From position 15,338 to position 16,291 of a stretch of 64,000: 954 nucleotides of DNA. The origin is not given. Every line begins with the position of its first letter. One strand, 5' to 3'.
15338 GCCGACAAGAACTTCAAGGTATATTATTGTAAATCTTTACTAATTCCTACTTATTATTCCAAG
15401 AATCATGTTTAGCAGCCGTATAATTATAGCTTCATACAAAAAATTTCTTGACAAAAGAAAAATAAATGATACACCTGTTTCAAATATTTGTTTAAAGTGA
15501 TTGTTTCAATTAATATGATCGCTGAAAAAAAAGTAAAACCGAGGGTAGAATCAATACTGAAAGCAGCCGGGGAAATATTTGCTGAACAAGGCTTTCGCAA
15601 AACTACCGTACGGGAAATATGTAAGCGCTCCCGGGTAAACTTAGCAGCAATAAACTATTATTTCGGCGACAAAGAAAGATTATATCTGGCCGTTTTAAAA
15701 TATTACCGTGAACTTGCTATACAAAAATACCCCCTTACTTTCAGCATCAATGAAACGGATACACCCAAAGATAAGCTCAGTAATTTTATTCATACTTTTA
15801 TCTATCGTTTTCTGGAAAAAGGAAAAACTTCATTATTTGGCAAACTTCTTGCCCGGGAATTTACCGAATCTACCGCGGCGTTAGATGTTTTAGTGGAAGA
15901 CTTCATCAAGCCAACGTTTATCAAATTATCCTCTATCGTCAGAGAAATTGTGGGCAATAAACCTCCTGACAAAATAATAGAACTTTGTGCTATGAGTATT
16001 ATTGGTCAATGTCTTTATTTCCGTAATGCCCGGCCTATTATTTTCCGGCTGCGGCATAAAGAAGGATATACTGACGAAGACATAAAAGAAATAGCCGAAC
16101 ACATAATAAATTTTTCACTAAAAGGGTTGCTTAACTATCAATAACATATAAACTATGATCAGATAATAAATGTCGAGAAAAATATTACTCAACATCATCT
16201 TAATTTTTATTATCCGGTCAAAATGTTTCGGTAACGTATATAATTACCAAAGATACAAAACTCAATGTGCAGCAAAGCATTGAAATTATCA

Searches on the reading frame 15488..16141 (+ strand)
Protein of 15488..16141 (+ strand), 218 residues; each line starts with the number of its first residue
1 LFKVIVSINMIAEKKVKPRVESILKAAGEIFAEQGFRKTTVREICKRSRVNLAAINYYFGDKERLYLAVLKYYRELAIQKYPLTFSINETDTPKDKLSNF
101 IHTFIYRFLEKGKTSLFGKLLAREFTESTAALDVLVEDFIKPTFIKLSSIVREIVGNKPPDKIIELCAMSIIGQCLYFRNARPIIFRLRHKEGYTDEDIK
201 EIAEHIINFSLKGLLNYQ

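Call 6: find_encoding_contigs(protein=window:15488-16141:+, flank=10000, max_places=10)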
Protein window:15488-16141:+ (218 aa): no gene with exactly this product is on record in the collection.

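Call 51: search_protein_families(library=ncbifam, proteins=[window:15515-16141:+], max_evalue=1e-10)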
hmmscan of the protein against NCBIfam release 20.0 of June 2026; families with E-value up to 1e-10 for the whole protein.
window:15515-16141:+ (209 aa): 3 families
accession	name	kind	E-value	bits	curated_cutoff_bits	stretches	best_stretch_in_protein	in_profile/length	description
NF008587.1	PRK11552.1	equivalog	1.1e-18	67.8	365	1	13-204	11-212/213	transcriptional regulator CecR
NF053516.1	TranRepPrsAVib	equivalog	1.5e-17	64.1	300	1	12-152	9-153/208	TetR family transcriptional repressor PsrA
NF037937.1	septum_RefZ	equivalog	3.9e-16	59.5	180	1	12-149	2-136/195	forespore capture DNA-binding protein RefZ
